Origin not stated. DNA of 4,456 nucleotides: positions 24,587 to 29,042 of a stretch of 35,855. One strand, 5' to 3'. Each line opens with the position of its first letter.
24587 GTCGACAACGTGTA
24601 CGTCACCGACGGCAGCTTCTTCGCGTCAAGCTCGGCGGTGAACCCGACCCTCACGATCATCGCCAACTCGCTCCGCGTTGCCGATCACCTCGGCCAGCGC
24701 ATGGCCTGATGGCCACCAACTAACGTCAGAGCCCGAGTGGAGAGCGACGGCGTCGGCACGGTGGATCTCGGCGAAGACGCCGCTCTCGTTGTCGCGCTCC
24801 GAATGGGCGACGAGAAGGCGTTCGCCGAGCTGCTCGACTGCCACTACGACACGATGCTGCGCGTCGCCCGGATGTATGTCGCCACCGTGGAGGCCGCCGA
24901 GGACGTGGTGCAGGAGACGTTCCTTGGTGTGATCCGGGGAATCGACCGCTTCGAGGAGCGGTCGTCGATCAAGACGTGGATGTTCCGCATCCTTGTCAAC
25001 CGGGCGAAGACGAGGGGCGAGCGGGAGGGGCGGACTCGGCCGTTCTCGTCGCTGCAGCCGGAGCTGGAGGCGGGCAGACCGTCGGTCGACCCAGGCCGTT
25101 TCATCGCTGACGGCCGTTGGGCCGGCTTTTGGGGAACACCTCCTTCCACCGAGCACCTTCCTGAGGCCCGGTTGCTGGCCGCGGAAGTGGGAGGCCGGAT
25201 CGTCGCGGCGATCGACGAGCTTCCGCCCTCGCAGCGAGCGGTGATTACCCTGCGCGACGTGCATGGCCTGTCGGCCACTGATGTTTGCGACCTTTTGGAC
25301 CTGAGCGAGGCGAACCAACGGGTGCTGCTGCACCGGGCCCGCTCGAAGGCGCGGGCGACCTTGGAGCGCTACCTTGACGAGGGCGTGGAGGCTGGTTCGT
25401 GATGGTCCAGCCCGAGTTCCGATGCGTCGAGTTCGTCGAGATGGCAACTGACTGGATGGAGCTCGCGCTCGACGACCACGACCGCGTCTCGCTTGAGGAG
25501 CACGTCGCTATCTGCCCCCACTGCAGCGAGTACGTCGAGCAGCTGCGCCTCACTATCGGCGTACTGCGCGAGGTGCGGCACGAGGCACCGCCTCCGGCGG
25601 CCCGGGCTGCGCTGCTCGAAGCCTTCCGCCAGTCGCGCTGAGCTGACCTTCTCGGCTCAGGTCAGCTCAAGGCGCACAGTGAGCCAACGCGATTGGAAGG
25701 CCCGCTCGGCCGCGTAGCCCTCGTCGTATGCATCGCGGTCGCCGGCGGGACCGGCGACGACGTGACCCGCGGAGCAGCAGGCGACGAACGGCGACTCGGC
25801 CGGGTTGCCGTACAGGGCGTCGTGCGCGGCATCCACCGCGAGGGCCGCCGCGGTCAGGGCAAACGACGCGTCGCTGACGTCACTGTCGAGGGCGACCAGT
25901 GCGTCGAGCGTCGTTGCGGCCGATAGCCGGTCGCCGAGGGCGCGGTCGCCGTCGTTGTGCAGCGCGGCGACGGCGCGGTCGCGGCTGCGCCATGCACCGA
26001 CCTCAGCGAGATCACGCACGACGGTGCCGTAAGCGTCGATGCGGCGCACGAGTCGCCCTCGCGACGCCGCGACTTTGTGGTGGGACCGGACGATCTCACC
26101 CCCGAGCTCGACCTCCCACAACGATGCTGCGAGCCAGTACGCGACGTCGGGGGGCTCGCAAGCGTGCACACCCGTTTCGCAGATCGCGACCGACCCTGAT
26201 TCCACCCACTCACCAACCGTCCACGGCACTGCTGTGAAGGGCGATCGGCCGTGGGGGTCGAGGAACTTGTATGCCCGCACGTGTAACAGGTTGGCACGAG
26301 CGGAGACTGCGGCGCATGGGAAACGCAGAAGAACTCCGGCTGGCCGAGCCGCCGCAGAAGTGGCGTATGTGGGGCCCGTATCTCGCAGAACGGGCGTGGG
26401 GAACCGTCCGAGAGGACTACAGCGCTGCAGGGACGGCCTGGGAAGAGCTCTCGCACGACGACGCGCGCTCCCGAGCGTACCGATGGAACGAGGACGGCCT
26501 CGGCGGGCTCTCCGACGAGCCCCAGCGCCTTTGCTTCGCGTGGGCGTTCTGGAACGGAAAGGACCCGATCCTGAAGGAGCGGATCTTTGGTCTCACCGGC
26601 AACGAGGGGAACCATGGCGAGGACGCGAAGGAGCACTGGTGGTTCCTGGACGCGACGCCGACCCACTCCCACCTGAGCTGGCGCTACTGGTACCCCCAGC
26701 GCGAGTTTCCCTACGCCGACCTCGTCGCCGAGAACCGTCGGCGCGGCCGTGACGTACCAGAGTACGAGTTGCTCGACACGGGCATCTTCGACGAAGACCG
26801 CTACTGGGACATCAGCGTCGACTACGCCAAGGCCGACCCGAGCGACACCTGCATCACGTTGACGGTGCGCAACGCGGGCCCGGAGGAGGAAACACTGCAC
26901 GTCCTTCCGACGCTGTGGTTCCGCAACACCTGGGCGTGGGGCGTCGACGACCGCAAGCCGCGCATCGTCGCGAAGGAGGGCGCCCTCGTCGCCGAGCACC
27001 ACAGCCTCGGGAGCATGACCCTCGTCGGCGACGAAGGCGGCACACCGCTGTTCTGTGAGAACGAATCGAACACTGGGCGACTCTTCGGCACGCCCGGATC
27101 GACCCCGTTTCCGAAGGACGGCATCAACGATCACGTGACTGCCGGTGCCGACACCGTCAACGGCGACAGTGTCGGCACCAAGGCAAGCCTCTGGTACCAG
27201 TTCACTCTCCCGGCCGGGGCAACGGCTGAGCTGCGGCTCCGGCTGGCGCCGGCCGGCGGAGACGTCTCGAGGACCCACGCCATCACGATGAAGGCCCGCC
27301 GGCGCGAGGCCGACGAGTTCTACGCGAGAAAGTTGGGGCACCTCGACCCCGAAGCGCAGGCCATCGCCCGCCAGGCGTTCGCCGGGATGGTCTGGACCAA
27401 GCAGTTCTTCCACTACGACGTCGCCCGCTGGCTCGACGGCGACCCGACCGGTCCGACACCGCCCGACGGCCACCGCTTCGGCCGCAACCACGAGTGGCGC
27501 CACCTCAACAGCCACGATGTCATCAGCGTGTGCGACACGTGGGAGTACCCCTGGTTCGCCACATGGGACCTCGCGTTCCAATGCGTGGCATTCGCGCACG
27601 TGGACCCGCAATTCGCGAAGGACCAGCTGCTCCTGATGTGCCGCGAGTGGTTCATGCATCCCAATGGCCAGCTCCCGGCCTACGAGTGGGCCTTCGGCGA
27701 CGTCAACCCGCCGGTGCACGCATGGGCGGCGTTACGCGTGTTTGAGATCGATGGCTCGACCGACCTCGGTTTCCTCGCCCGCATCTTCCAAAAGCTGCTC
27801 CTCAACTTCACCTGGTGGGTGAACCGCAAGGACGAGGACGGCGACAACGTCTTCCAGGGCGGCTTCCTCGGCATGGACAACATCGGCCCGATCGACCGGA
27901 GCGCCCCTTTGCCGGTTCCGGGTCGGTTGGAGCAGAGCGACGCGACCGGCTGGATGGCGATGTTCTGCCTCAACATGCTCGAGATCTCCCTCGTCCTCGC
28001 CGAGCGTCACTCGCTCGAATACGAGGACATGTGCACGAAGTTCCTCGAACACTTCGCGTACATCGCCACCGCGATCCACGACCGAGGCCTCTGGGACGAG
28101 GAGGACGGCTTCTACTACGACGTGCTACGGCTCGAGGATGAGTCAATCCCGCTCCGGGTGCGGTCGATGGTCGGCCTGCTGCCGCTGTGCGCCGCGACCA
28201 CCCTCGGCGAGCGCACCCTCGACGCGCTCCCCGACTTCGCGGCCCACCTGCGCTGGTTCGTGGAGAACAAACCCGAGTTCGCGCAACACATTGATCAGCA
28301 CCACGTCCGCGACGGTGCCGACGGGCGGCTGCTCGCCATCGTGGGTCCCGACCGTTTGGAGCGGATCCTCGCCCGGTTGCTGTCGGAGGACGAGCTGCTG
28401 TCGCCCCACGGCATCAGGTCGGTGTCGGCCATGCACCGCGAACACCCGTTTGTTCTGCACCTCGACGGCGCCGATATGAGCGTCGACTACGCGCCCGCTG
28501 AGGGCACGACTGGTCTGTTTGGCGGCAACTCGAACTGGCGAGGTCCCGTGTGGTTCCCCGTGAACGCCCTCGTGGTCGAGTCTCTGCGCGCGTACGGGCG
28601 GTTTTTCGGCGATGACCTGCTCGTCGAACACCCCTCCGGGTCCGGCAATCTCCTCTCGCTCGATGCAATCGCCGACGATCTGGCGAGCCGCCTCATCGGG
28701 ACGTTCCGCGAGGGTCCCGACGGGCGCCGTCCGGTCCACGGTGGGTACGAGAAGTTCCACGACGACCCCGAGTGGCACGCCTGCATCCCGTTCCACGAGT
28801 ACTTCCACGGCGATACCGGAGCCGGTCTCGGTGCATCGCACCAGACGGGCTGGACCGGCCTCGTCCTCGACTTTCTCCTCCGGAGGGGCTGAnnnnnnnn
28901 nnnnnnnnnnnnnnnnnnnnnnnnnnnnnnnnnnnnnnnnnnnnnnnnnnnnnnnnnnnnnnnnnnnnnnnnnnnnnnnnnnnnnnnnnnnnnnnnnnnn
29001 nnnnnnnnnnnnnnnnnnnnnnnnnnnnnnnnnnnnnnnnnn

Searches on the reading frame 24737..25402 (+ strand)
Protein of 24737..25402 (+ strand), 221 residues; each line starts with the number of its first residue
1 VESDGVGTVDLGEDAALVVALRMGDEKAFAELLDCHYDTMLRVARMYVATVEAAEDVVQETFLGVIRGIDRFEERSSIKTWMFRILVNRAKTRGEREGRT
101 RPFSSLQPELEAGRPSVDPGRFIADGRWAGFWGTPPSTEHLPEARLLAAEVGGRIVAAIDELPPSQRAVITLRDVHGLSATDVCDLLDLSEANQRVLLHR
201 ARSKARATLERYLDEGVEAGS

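Call 4: search_protein_families(library=pfam, proteins=[window:24737-25402:+], max_evalue=0.01)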
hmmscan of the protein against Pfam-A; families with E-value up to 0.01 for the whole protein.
window:24737-25402:+ (221 aa): 5 families
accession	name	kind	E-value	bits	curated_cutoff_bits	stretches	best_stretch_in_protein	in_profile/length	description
PF04542.20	Sigma70_r2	-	2.2e-15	56.6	24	1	33-99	2-70/71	Sigma-70 region 2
PF08281.18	Sigma70_r4_2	-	2.7e-13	49.8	25.7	1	154-204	3-53/54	Sigma-70, region 4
PF07638.17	Sigma70_ECF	-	1.2e-06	29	21.1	0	16-69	6-57/185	ECF sigma factor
PF04545.22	Sigma70_r4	-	4.7e-06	26.5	24.1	1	158-204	1-47/50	Sigma-70, region 4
PF22029.2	PhyR_sigma2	-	0.0006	20.2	27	1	42-86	10-54/55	Sigma2 domain of PhyR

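Call 5: search_protein_families(library=ncbifam, proteins=[window:24737-25402:+], max_evalue=0.01)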
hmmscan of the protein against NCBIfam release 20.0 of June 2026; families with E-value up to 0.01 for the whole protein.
window:24737-25402:+ (221 aa): 103 families (the best 25 are shown)
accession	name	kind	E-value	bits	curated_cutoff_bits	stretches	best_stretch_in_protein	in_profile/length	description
NF008888.0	PRK11922.1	equivalog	1.7e-30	106.4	204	1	13-216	16-203/231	RNA polymerase sigma factor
NF006089.0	PRK08241.1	subfamily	1.2e-27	96.9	240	1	21-207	16-202/343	RNA polymerase subunit sigma-70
NF004113.0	PRK05602.1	equivalog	1.9e-26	93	208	2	12-100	30-118/211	RNA polymerase sigma factor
TIGR02943.1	Sig70_famx1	hypoth_equivalog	2.2e-26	92.8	162.2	1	38-210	13-180/188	RNA polymerase sigma-70 factor, TIGR02943 family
NF009166.1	PRK12513.1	equivalog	2.8e-25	89.2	206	1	12-212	7-189/193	RNA polymerase sigma factor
NF007225.0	PRK09643.1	equivalog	5.8e-25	88.2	190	1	12-213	12-186/204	RNA polymerase sigma factor SigM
TIGR02937.1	sigma70-ECF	superfamily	9.5e-25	87.1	42.9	1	28-207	2-163/165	sigma-70 family RNA polymerase sigma factor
NF007223.0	PRK09641.1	equivalog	1.3e-23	83.8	209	2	17-91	8-82/187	RNA polymerase sigma factor SigW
NF008892.0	PRK11924.2-1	equivalog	1.7e-23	83.3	291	1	37-210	26-194/203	RNA polymerase sigma factor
TIGR02960.1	SigX5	hypoth_equivalog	9.4e-23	80.9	264.75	1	25-208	3-189/322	RNA polymerase sigma-70 factor, TIGR02960 family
NF009196.0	PRK12544.1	equivalog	1.2e-22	80.4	287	1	36-211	27-198/208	RNA polymerase factor sigma-70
NF009184.0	PRK12532.1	equivalog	1.4e-22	80.6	276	1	38-211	16-186/195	RNA polymerase sigma factor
NF058625.1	sigma_PG0214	equivalog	2.5e-22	79.4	130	2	142-212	94-164/170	GFO_1088 family ECF-type sigma factor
TIGR02939.1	RpoE_Sigma70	equivalog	5.6e-21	75.4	236.15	2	14-107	7-100/190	RNA polymerase sigma factor RpoE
NF009173.0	PRK12520.1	equivalog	1.1e-20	74.1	255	1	29-210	4-180/191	RNA polymerase sigma factor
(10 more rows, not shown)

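Call 21: find_homologous_proteins(query=window:24737-25402:+, max_evalue=1e-20)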
Query window:24737-25402:+ (221 aa): 7372 proteins with E <= 1e-20 among 8000 candidates; the best 120 are listed.
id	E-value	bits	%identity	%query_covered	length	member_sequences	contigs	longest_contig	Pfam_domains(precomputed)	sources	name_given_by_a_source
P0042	5.0e-140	482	100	100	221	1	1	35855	PF07638.18,PF04545.23,PF04542.21,PF08281.19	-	-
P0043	4.3e-102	358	79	92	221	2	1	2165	PF07638.18,PF04545.23,PF04542.21,PF08281.19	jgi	jgi:RNA polymerase sigma-70 factor (ECF subfamily)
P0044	8.5e-100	351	76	99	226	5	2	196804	PF07638.18,PF04545.23,PF04542.21,PF08281.19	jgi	jgi:RNA polymerase sigma-70 factor (ECF subfamily)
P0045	1.5e-99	350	76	95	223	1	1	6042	PF07638.18,PF04545.23,PF04542.21,PF08281.19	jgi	jgi:RNA polymerase sigma-70 factor (ECF subfamily)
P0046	1.5e-99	350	77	92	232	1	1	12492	PF07638.18,PF04545.23,PF04542.21,PF08281.19,PF22029.3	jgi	jgi:RNA polymerase sigma-70 factor (ECF subfamily)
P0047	1.5e-99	350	78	93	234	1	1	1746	PF07638.18,PF04545.23,PF04542.21,PF08281.19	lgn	-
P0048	3.0e-99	349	78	93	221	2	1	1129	PF07638.18,PF04542.21,PF08281.19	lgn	-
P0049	6.2e-99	348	75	99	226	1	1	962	PF07638.18,PF04545.23,PF04542.21,PF08281.19,PF22029.3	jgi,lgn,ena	-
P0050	9.5e-99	347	79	93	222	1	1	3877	PF07638.18,PF04545.23,PF04542.21,PF08281.19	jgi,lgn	jgi:RNA polymerase sigma-70 factor (ECF subfamily)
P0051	1.4e-98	347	75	95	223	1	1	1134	PF07638.18,PF04545.23,PF04542.21,PF08281.19,PF22029.3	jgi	jgi:RNA polymerase sigma-70 factor (ECF subfamily)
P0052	3.7e-98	345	73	98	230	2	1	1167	PF07638.18,PF04545.23,PF04542.21,PF08281.19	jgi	jgi:RNA polymerase sigma-70 factor (ECF subfamily)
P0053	5.3e-98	345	75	97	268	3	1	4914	PF07638.18,PF04545.23,PF04542.21,PF08281.19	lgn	-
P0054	9.8e-98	344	74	98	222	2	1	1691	PF07638.18,PF04545.23,PF04542.21,PF08281.19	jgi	-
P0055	6.9e-97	341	72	96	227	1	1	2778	PF07638.18,PF04545.23,PF04542.21,PF08281.19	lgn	-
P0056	1.3e-96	340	73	99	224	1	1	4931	PF07638.18,PF04545.23,PF04542.21,PF08281.19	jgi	jgi:RNA polymerase sigma-70 factor, ECF subfamily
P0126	3.2e-86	306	70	91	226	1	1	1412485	PF07638.18,PF04545.23,PF04542.21,PF08281.19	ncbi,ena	-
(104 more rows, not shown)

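Call 24: find_related_loci(query=window:24737-25402:+, collection=genome_contigs, flank=10000)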
Query window:24737-25402:+ (221 aa) in genome_contigs; peptide patterns used: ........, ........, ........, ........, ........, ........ (x = any residue, [..] = any of these).
600 stretches matched a pattern (row limit reached: there are more); 461 encode a relative of the query (tblastn E <= 1e-3); the best 80 are kept; 80 distinct loci.
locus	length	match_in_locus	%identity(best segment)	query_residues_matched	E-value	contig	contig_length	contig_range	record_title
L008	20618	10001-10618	73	13-218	3e-98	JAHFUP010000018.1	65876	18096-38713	MAG: Acidimicrobiia bacterium isolate nzgw82 NODE_322_length_65877_cov_70.569013, whole genome shotgun sequence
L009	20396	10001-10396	64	85-217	2e-44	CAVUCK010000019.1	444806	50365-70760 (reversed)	MAG: uncultured Acidimicrobiia bacterium isolate MFD02840.bin.3.481 genome assembly, contig: contig_21987, whole genome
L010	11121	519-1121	38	14-213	1e-29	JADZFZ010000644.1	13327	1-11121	MAG: Deltaproteobacteria bacterium isolate SJ883 c_000000618772, whole genome shotgun sequence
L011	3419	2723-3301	35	8-215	1e-26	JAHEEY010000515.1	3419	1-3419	MAG: Chloroflexota bacterium isolate Ww301 NODE_122506_length_3419_cov_4.106428, whole genome shotgun sequence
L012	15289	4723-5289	33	5-210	4e-26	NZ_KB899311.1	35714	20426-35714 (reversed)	Saccharibacillus kuerlensis DSM 22868 F456DRAFT_scaffold00035.35, whole genome shotgun sequence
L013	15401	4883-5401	32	22-210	6e-26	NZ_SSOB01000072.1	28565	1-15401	Cohnella fermenti strain CC-MHH1044 contig072, whole genome shotgun sequence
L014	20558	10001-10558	36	11-213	3e-25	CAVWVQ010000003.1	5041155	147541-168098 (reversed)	MAG: uncultured Phycisphaerales bacterium isolate MFD09671.bin.2.105 genome assembly, contig: contig_12259, whole genome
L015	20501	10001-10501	33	24-206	8e-25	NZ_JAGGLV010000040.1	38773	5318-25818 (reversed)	Paenibacillus silagei strain DSM 101953 Ga0454155_40, whole genome shotgun sequence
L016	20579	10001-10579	32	13-220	2e-24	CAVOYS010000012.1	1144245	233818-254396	MAG: uncultured Chloroflexia bacterium isolate MFD09779.bin.2.144 genome assembly, contig: contig_6777, whole genome sho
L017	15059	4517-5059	31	14-210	2e-24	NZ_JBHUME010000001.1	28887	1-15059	Paenibacillus gansuensis strain KCTC 3950 platanus_K_21_77_1, whole genome shotgun sequence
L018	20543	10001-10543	31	14-210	3e-24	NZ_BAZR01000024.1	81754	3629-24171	Paenibacillus sp. JCM 10914, whole genome shotgun sequence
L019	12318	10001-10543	36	17-213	3e-24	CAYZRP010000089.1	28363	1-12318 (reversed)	MAG TPA_asm: uncultured Anaerolineales bacterium isolate SRP298887_co1_48 genome assembly, contig: NODE_1368_length_2836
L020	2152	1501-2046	35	13-213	2e-24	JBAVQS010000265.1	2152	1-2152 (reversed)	MAG: Anaerolineae bacterium isolate MFD03971_ilm_asm_bin21 k127_361581, whole genome shotgun sequence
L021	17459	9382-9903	29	24-213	4e-24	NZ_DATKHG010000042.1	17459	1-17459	MAG: Paenibacillus sp. isolate SMAG_U14571 k141_171334, whole genome shotgun sequence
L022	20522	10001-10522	32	24-213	1e-23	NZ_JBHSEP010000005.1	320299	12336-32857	Cohnella hongkongensis strain CCUG 49571 spades_K_17_127_5, whole genome shotgun sequence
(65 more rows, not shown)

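Call 44: search_solved_structures(query=window:24737-25402:+, max_evalue=0.00001)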
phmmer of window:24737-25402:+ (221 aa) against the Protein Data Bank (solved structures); distinct sequences matched with E-value up to 0.00001: 19.
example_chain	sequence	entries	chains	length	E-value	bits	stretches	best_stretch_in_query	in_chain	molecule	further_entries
7qh5_A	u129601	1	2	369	8.7e-17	64.6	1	8-211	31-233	RNA polymerase sigma factor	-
8z6g_B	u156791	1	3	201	2.2e-16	63.3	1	13-218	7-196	RNA polymerase sigma factor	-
1or7_A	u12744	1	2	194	2.3e-16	63.2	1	14-203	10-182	RNA polymerase sigma-E factor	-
6jbq_F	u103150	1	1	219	3.3e-16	62.7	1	14-203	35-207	ECF RNA polymerase sigma-E factor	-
6in7_B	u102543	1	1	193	5.8e-16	61.9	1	13-212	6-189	RNA polymerase sigma-H factor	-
5wuq_A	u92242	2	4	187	9.2e-15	58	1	20-209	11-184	ECF RNA polymerase sigma factor SigW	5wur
9m9d_F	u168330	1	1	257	7.5e-11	45.2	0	135-214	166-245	ECF RNA polymerase sigma factor SigE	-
9m9e_F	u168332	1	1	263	8.2e-11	45.1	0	135-214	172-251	ECF RNA polymerase sigma factor SigE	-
9m98_F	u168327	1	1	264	8.4e-11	45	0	135-214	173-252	ECF RNA polymerase sigma factor SigE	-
4cxf_A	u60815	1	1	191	1.3e-10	44.5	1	14-210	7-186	RNA POLYMERASE SIGMA FACTOR CNRH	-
2map_A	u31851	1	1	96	1.3e-09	41.2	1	14-99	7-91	RNA polymerase sigma factor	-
2mao_A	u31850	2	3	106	1.5e-09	40.9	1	14-99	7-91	RNA polymerase sigma factor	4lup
5or5_A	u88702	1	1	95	1.7e-09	40.7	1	14-99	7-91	ECF RNA polymerase sigma-E factor,ECF RNA polymerase sigma factor SigW,ECF RNA polymerase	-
6jcy_F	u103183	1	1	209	3.1e-09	39.9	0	30-210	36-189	ECF RNA polymerase sigma factor SigH,ECF RNA polymerase sigma factor SigE,ECF RNA polymera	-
6dxo_A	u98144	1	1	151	1.2e-07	34.7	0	20-87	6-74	RNA polymerase ECF-subfamily sigma factor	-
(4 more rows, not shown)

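Call 67: find_encoding_contigs(protein=P0044, flank=10000, max_places=3)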
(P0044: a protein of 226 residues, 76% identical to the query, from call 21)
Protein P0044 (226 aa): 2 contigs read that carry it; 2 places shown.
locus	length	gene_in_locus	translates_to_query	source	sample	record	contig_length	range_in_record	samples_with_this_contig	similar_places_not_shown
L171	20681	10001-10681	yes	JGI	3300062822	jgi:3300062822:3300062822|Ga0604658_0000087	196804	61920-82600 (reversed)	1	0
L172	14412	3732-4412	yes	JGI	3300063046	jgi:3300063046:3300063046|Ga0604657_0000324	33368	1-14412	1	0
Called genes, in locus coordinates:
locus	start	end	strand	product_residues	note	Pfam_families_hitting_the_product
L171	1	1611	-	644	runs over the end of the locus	PF12439:GDE_N, PF06202:GDE_C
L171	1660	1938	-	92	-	PF13490:zf-HC2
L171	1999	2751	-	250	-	PF04248:NTP_transf_9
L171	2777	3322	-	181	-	PF00578:AhpC-TSA (weak)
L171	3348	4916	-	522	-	PF08450:SGL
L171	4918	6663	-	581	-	PF08450:SGL, PF01436:NHL (faint), PF03928:HbpS-like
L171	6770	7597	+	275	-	PF00106:adh_short, PF08659:KR, PF13561:adh_short_C2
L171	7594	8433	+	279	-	PF04199:Cyclase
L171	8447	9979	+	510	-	PF00732:GMC_oxred_N, PF00890:FAD_binding_2 (faint), PF01266:DAO (faint), PF07992:Pyr_redox_2 (faint), PF05199:GMC_oxred_C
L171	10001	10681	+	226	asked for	PF07638:Sigma70_ECF (weak), PF04542:Sigma70_r2, PF08281:Sigma70_r4_2, PF04545:Sigma70_r4 (weak)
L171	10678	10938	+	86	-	PF13490:zf-HC2 (weak)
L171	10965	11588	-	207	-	PF24703:DUF7666 (weak)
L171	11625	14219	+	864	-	PF22422:MGH1-like_GH, PF03200:Glyco_hydro_63 (faint), PF22422:MGH1-like_GH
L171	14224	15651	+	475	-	PF03486:HI0933_like (faint), PF05834:Lycopene_cycl (faint), PF07992:Pyr_redox_2, PF13738:Pyr_redox_3 (faint), PF00070:Pyr_redox, PF02852:Pyr_redox_dim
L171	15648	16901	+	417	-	PF00999:Na_H_Exchanger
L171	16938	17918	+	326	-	PF10017:Methyltransf_33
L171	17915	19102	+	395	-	PF03781:FGE-sulfatase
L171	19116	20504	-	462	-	PF13439:Glyco_transf_4 (weak), PF13692:Glyco_trans_1_4 (weak), PF00534:Glycos_transf_1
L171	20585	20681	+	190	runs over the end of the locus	PF10517:DM13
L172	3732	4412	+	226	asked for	PF07638:Sigma70_ECF (weak), PF04542:Sigma70_r2, PF08281:Sigma70_r4_2, PF04545:Sigma70_r4 (weak)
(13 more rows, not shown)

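Call 78: find_encoding_contigs(protein=P0126, flank=10000, max_places=2)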
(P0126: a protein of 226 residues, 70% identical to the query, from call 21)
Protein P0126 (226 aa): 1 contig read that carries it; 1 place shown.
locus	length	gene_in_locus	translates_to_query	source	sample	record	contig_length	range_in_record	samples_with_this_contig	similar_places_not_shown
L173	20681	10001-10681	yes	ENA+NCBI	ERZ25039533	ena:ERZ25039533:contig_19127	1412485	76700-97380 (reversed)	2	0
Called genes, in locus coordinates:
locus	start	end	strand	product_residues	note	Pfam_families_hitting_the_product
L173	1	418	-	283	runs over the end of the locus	-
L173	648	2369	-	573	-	PF03007:WS_DGAT_cat, PF06974:WS_DGAT_C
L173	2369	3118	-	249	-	-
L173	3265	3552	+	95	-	-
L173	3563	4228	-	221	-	PF20334:DUF6629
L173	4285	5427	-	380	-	PF01370:Epimerase, PF05368:NmrA (weak), PF16363:GDP_Man_Dehyd, PF13460:NAD_binding_10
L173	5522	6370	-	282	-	PF00378:ECH_1, PF16113:ECH_2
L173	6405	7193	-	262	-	PF03328:HpcH_HpaI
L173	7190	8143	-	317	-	PF00389:2-Hacid_dh, PF02826:2-Hacid_dh_C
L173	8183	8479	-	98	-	PF02597:ThiS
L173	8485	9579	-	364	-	PF25852:DUF6242_C (faint), PF02012:BNR (faint), PF15902:Sortilin-Vps10 (weak)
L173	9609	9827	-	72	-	PF13490:zf-HC2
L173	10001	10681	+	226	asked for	PF07638:Sigma70_ECF, PF04542:Sigma70_r2, PF08281:Sigma70_r4_2, PF04545:Sigma70_r4 (weak)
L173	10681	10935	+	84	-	PF13490:zf-HC2 (weak)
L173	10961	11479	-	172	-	-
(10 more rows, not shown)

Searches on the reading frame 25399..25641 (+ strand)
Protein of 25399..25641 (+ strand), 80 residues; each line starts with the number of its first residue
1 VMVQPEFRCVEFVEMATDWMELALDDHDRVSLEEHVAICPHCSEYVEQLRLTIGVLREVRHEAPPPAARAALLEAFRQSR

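Call 4: search_protein_families(library=pfam, proteins=[window:25399-25641:+], max_evalue=0.01)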
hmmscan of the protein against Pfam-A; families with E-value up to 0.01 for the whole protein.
window:25399-25641:+ (80 aa): 1 family
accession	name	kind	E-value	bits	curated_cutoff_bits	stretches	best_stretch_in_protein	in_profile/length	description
PF13490.11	zf-HC2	-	0.00012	22.6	22.2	1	9-42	1-34/35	Putative zinc-finger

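Call 5: search_protein_families(library=ncbifam, proteins=[window:25399-25641:+], max_evalue=0.01)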
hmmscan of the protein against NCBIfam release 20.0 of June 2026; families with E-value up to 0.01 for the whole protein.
window:25399-25641:+ (80 aa): 3 families
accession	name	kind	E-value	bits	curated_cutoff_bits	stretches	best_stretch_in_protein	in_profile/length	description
NF052368.1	antisigmaE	subfamily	6.5e-08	32.3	50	1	8-51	3-46/48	anti-sigma factor family protein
NF052375.1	antisigma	equivalog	7.5e-08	32.6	100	1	23-79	9-65/217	anti-sigma factor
TIGR03988.1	antisig_RsrA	equivalog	3.6e-05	23.8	62.5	1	8-78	1-72/77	mycothiol system anti-sigma-R factor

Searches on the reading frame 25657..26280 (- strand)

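Call 18: search_protein_families(library=pfam, proteins=[window:25657-26280:-], max_evalue=0.001)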
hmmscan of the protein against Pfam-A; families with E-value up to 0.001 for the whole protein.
window:25657-26280:- (207 aa): 1 family
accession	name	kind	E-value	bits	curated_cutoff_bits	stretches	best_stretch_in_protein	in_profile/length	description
PF24703.2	DUF7666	-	3.1e-09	37.6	27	1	1-85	1-91/95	Domain of unknown function (DUF7666)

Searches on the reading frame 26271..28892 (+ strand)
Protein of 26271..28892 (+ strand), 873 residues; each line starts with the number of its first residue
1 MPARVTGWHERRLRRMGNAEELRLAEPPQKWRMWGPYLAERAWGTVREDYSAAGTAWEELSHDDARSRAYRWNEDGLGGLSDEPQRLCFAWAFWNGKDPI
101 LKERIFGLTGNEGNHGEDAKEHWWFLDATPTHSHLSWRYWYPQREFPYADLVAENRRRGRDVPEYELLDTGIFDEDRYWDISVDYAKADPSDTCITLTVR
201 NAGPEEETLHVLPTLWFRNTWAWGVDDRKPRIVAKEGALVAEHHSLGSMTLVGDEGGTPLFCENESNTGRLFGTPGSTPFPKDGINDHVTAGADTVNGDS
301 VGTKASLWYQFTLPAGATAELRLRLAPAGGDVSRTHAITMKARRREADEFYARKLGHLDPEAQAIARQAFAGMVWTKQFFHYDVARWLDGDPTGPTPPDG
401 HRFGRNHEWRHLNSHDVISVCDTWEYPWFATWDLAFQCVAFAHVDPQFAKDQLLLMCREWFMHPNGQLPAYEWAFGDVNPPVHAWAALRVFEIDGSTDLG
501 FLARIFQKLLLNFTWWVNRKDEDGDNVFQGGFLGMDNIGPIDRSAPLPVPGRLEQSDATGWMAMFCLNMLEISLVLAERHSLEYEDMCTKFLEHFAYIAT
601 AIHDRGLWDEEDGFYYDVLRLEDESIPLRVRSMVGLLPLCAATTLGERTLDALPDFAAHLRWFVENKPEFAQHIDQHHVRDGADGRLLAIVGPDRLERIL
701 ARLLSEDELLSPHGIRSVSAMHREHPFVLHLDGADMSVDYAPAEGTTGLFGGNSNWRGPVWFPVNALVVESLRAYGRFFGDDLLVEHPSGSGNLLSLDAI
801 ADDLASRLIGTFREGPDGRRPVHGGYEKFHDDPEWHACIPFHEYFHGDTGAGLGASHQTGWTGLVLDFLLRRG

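Call 18: search_protein_families(library=pfam, proteins=[window:26271-28892:+], max_evalue=0.001)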
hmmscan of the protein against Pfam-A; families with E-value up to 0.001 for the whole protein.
window:26271-28892:+ (873 aa): 2 families
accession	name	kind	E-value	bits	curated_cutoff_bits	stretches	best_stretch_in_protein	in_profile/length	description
PF22422.2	MGH1-like_GH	-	3.6e-27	96.3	27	2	426-526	1-111/356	Mannosylglycerate hydrolase MGH1-like glycoside hydrolase domain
PF03200.22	Glyco_hydro_63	-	2.6e-07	30.2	22.4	0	557-778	253-429/492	Glycosyl hydrolase family 63 C-terminal domain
